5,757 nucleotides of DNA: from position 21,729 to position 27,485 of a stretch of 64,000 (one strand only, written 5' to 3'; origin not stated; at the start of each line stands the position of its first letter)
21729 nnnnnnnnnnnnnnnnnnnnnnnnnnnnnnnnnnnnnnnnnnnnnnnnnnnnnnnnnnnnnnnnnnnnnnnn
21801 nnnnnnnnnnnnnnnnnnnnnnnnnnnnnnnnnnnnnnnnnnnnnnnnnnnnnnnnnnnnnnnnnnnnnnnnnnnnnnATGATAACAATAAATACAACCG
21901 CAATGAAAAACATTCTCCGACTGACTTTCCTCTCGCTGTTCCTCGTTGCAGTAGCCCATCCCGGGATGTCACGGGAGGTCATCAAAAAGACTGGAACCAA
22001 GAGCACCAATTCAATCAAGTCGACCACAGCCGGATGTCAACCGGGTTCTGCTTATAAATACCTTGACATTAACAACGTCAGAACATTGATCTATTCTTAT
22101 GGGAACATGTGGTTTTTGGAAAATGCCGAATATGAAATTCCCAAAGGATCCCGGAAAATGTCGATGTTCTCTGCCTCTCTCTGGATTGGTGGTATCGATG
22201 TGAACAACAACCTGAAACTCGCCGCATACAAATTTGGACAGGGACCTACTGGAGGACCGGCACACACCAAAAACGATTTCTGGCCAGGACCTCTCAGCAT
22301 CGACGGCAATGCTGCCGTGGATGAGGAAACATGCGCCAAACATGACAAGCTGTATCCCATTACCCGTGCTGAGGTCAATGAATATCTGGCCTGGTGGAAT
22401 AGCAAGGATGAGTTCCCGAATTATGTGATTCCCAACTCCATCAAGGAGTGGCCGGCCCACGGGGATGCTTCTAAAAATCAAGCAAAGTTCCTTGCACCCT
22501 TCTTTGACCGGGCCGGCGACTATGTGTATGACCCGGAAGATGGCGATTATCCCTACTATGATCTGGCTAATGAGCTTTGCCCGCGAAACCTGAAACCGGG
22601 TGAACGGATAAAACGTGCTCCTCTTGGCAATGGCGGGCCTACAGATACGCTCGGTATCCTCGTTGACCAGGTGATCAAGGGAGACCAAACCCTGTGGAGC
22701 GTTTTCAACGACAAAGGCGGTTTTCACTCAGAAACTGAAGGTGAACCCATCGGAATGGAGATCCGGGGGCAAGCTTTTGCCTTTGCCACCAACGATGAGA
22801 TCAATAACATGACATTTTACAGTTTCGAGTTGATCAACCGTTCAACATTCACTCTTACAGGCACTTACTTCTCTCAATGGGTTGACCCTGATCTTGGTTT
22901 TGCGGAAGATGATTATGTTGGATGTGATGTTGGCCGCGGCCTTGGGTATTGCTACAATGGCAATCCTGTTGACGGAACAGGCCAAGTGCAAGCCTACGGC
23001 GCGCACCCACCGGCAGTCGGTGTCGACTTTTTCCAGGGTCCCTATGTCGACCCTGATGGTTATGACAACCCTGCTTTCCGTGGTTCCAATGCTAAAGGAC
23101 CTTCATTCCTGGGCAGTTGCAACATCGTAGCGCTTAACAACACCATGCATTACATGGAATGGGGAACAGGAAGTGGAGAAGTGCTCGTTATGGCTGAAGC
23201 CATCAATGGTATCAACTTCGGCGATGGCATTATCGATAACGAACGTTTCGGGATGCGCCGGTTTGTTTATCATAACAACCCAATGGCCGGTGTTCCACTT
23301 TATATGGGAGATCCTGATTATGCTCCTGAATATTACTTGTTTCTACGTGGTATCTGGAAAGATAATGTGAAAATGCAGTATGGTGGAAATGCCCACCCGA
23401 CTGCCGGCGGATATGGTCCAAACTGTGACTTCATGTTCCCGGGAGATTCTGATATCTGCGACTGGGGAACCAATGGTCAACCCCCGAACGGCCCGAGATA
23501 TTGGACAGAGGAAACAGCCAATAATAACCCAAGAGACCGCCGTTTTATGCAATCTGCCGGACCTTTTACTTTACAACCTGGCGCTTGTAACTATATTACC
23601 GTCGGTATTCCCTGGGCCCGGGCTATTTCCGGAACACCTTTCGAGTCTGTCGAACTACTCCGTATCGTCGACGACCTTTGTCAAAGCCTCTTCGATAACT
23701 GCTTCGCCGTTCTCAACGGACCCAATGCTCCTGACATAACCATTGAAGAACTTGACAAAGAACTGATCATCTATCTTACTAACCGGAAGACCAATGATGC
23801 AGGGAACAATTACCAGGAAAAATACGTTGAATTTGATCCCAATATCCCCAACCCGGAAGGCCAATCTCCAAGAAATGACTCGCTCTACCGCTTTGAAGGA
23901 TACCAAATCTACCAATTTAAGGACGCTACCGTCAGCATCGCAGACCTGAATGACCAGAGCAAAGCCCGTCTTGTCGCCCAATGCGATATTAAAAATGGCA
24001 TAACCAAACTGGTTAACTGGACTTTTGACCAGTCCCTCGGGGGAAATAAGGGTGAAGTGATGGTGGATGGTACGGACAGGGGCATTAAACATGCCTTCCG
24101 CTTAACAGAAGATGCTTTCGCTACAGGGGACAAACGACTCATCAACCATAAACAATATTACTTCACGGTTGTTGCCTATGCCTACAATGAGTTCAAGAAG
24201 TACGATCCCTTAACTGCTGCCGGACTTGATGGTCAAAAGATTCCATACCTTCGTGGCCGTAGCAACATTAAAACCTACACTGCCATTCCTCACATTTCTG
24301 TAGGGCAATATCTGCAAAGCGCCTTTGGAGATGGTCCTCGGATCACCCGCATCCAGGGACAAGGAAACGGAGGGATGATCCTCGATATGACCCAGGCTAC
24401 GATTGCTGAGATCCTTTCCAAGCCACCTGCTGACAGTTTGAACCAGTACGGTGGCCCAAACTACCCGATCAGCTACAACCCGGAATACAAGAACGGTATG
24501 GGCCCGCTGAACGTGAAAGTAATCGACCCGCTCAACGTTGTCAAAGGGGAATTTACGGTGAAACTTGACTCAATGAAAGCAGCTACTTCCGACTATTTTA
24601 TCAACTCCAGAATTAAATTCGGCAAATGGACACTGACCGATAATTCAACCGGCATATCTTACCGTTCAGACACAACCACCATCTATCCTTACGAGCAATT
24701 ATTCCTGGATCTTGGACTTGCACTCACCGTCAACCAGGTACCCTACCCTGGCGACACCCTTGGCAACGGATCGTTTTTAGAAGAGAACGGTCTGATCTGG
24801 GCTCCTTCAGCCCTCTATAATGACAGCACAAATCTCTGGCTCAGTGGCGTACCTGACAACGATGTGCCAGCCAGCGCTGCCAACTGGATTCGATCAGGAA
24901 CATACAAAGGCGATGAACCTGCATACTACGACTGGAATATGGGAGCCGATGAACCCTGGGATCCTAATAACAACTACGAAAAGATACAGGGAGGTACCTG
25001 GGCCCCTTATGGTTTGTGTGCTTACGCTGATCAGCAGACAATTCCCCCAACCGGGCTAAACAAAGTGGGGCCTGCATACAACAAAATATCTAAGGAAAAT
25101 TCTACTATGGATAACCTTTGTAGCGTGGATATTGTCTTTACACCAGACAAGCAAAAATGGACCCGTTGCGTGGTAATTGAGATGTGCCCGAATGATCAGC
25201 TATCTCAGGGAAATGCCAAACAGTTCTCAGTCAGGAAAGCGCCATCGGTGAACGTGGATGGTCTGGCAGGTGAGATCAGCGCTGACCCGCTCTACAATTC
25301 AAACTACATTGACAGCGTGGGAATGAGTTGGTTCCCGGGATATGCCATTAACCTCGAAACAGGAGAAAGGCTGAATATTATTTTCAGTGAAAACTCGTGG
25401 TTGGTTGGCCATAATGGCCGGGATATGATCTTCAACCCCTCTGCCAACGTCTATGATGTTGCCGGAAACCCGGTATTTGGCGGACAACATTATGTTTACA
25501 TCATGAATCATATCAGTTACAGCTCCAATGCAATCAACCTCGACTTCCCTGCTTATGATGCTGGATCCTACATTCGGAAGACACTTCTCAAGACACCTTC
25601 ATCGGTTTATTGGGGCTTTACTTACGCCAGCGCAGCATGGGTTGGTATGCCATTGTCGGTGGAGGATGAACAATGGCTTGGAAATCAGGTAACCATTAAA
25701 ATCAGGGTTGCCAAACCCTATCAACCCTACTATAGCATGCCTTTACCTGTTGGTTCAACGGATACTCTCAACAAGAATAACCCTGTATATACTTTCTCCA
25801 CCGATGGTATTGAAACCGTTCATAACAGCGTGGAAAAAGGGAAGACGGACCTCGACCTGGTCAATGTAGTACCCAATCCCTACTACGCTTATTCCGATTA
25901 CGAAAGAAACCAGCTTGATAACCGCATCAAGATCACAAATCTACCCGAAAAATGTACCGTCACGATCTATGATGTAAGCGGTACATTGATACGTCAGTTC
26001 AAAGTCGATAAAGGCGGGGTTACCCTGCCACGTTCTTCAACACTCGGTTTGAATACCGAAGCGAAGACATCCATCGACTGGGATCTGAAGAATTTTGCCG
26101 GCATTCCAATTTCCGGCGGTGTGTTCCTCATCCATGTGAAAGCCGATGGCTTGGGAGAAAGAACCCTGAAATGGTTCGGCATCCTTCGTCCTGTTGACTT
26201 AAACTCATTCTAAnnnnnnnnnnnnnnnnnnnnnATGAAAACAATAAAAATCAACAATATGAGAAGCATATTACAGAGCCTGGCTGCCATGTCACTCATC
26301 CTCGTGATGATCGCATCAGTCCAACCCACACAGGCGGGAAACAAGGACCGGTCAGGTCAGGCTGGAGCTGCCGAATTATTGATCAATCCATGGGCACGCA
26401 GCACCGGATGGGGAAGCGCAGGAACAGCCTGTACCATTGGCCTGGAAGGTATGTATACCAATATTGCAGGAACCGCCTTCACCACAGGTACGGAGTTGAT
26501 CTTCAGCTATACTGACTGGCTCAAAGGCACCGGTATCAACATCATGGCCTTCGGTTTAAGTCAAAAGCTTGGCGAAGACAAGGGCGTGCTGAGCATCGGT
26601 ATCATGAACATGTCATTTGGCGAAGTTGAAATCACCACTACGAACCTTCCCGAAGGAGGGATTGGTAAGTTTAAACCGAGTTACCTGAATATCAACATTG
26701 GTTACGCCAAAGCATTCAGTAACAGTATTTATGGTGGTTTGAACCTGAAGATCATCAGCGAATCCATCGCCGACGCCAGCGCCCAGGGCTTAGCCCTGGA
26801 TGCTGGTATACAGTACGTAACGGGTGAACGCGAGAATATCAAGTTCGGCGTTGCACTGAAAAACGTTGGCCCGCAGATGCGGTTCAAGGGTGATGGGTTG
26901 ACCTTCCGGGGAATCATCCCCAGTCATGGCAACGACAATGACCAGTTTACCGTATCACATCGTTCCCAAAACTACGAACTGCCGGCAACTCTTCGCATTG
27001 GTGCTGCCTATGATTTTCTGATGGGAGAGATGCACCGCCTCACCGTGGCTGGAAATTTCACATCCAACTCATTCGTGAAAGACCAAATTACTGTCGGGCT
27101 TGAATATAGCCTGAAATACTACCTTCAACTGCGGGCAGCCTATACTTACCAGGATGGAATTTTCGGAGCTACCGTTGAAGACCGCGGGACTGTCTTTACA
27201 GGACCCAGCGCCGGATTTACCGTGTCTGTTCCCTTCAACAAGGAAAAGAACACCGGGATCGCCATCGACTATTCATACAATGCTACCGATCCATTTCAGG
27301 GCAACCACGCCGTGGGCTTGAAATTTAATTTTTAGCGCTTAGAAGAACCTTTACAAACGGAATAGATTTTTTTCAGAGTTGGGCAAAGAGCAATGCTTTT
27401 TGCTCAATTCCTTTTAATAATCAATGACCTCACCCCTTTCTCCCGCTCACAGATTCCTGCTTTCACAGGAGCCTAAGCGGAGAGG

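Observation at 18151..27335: Three-gene outer-membrane operon: oversized TonB-dependent-receptor-like barrel, 1444-aa cargo with a divergent CTD, and its own PorV/PorQ-like barrel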

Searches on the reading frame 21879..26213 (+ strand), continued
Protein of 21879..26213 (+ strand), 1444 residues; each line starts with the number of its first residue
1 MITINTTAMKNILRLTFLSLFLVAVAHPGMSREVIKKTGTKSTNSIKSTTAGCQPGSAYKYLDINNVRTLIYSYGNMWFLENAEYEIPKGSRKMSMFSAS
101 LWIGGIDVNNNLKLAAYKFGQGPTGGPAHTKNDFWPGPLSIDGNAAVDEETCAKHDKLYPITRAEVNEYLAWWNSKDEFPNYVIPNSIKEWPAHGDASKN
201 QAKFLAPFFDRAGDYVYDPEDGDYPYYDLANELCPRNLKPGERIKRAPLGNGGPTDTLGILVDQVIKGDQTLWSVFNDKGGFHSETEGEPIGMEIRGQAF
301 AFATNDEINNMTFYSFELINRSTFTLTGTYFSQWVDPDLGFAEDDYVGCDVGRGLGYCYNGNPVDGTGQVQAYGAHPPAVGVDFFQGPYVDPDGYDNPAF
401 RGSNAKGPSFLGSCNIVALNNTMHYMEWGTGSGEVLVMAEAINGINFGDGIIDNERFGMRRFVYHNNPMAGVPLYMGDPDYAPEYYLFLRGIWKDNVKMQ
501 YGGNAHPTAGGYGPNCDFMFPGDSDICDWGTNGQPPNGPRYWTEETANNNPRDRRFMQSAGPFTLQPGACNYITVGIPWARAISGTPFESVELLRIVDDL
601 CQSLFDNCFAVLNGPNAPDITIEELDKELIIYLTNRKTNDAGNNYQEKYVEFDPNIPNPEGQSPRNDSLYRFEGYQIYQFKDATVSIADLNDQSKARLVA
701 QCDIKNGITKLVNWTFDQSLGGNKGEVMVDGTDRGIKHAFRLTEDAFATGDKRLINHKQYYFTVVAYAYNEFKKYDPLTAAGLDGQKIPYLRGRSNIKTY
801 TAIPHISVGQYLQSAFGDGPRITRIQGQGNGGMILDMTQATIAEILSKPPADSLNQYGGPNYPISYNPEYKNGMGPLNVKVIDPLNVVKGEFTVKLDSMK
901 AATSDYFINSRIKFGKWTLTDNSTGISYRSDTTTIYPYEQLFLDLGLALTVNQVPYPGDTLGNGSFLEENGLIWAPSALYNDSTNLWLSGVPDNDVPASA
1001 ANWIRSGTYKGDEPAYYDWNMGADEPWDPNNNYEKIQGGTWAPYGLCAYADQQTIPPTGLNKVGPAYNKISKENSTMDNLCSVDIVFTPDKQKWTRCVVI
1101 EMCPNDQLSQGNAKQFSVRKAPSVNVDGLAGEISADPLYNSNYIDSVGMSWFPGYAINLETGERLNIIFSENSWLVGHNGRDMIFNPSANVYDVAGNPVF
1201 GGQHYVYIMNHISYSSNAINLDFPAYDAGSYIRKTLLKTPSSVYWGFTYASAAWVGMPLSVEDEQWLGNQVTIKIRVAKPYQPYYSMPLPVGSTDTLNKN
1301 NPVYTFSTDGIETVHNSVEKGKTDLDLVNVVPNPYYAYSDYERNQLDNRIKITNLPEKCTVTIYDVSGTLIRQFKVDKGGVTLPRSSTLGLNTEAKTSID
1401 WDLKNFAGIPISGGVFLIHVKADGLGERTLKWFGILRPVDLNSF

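Call 90: fold_search(model_id=the predicted structure, library=viral)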
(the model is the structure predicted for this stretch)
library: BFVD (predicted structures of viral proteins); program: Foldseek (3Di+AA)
matches with E <= 10: 304; with E <= 0.001: 2
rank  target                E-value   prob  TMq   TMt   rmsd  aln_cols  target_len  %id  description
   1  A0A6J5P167            6.6e-06  1.00  0.11  0.09  20.5       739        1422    8  Fibronectin type III [uncultured Caudovirales phage]
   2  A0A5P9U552            3.3e-05  0.21  0.07  0.06  32.8      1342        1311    9  (no name in the UniProt tables at hand)
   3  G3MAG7                2.7e-03  0.13  0.08  0.09  44.1      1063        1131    9  Gp426 [Bacillus phage G]
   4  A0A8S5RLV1            3.2e-03  0.06  0.06  0.05  49.2      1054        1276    9  Tail protein [virus sp. ctn3M15]
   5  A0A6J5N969            4.3e-03  0.09  0.07  0.07  29.8       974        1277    9  Glycine-rich domain-containing protein [uncultured Caudovirales phage]
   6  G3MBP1                4.6e-03  0.60  0.08  0.26  20.1       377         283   11  Gp175 [Bacillus phage G]
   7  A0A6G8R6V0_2          5.3e-03  0.06  0.06  0.07  26.9       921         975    9  Uncharacterized protein [Synechococcus phage S-H34]
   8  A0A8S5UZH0            7.3e-03  0.12  0.08  0.15  24.9       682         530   11  Uncharacterized protein [Siphoviridae sp. ctJT77]
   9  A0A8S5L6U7            7.7e-03  0.25  0.07  0.10  24.1       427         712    7  Fibronectin type-III domain-containing protein [Siphoviridae sp. ct45W1]
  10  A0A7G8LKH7            9.5e-03  0.28  0.06  0.21  19.6       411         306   10  Minor tail protein [Gordonia phage Love]
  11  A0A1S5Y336            1.2e-02  0.10  0.06  0.11  29.8       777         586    9  Uncharacterized protein [uncultured archaeal virus]
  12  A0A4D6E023            1.2e-02  0.06  0.07  0.07  49.3      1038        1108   10  (no name in the UniProt tables at hand)
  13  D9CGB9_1              1.8e-02  0.06  0.06  0.07  29.7       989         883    9  (no name in the UniProt tables at hand)
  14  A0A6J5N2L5            1.9e-02  0.20  0.07  0.16  41.6       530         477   11  Fibronectin type III [uncultured Caudovirales phage]
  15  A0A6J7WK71            3.7e-02  0.07  0.08  0.09  58.6      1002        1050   10  Uncharacterized protein [uncultured Caudovirales phage]
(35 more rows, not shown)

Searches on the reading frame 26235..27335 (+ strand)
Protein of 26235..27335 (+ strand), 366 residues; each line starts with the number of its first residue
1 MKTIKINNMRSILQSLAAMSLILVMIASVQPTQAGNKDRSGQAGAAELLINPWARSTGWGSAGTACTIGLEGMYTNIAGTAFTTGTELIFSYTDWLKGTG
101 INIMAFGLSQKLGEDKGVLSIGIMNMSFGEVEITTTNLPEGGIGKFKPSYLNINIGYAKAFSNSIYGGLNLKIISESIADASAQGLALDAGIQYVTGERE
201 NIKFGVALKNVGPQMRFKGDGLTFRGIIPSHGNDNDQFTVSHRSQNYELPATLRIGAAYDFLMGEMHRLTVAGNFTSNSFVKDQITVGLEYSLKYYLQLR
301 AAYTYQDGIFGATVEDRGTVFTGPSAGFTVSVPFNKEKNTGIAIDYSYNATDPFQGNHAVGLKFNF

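Call 3: search_protein_families(library=pfam, proteins=[window:26235-27335:+], max_evalue=0.1)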
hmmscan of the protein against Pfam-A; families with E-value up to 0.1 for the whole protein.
window:26235-27335:+ (366 aa): 4 families
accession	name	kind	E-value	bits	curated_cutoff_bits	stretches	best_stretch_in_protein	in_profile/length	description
PF19572.5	PorV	-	5.5e-06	26.5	27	1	43-276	11-234/243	Type IX secretion system protein PorV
PF18990.6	DUF5723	-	0.0016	18.6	26.8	1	184-314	212-326/376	Family of unknown function (DUF5723)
PF13729.12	TraF_2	-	0.042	13.5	25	0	182-260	192-253/264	F plasmid transfer operon, TraF, protein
PF01807.25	Zn_ribbon_DnaG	-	0.081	13.2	24.9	0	212-264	20-72/98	CHC2 zinc finger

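Call 4: search_protein_families(library=ncbifam, proteins=[window:26235-27335:+], max_evalue=0.1)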
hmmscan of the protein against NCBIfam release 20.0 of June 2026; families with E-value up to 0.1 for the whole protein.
window:26235-27335:+ (366 aa): 3 families
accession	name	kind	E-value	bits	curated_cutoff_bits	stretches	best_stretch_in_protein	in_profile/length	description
NF033709.1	PorV_fam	subfamily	1.3e-42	146.5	90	1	45-366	4-326/326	PorV/PorQ family protein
NF033710.1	T9SS_OM_PorV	equivalog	9.7e-21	74.3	250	1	23-221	4-214/367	type IX secretion system outer membrane channel protein PorV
NF033711.1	T9SS_PorQ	equivalog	2.5e-17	62.9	220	1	73-216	55-192/335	type IX secretion system protein PorQ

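Call 13: search_solved_structures(query=window:26235-27335:+, max_evalue=1)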
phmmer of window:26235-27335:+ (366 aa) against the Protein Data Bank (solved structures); distinct sequences matched with E-value up to 1: 2.
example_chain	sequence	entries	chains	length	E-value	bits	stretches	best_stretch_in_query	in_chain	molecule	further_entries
6h3i_F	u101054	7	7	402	7.7e-07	32.1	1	19-275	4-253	PorV | Type IX secretion system protein PorV domain-containing protein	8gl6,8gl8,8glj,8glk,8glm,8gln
1d0q_A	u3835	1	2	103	0.18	14.4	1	200-263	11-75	DNA PRIMASE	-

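Call 23: find_homologous_proteins(query=window:26235-27335:+)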
Query window:26235-27335:+ (366 aa): 5554 proteins with E <= 0.001 among 8000 candidates; the best 120 are listed.
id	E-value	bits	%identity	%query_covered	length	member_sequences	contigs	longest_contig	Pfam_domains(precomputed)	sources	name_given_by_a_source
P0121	3.8e-234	795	100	98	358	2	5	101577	PF19572.6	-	-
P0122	5.4e-178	610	76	98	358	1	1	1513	PF19572.6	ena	-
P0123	4.2e-176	604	73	98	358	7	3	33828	-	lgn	-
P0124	2.2e-173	595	71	98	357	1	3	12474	-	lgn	-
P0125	9.0e-173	593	70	98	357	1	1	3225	-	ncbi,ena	-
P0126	9.3e-173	593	73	98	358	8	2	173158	-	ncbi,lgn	-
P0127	1.1e-172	592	73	98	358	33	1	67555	-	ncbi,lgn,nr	ncbi:MAG: PorV/PorQ family protein [Bacteroidales bacterium]|nr:PorV/PorQ family protein [Bacteroida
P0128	1.5e-172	592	71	98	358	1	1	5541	-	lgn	-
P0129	1.8e-172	592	71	98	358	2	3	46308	-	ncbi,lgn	-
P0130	4.5e-172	590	73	98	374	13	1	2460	-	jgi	jgi:hypothetical protein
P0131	5.9e-172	590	74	94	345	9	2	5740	-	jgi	jgi:hypothetical protein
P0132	6.3e-172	590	71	99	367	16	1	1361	-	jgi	-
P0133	7.0e-172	590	72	98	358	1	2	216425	-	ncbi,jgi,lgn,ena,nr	ncbi:MAG: PorV/PorQ family protein [Bacteroidales bacterium]|nr:PorV/PorQ family protein [Bacteroida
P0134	1.2e-171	589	72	98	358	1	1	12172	-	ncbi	-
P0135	1.7e-171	589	71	98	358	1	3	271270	-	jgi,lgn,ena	-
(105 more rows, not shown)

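Call 71: search_solved_structures(query=window:26235-27335:+, max_evalue=0.001, show_alignments=1)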
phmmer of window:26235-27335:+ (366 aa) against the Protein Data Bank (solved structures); distinct sequences matched with E-value up to 0.001: 1.
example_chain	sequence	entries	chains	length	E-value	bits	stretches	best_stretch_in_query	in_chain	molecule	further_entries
6h3i_F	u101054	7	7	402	7.7e-07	32.1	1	19-275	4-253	PorV | Type IX secretion system protein PorV domain-containing protein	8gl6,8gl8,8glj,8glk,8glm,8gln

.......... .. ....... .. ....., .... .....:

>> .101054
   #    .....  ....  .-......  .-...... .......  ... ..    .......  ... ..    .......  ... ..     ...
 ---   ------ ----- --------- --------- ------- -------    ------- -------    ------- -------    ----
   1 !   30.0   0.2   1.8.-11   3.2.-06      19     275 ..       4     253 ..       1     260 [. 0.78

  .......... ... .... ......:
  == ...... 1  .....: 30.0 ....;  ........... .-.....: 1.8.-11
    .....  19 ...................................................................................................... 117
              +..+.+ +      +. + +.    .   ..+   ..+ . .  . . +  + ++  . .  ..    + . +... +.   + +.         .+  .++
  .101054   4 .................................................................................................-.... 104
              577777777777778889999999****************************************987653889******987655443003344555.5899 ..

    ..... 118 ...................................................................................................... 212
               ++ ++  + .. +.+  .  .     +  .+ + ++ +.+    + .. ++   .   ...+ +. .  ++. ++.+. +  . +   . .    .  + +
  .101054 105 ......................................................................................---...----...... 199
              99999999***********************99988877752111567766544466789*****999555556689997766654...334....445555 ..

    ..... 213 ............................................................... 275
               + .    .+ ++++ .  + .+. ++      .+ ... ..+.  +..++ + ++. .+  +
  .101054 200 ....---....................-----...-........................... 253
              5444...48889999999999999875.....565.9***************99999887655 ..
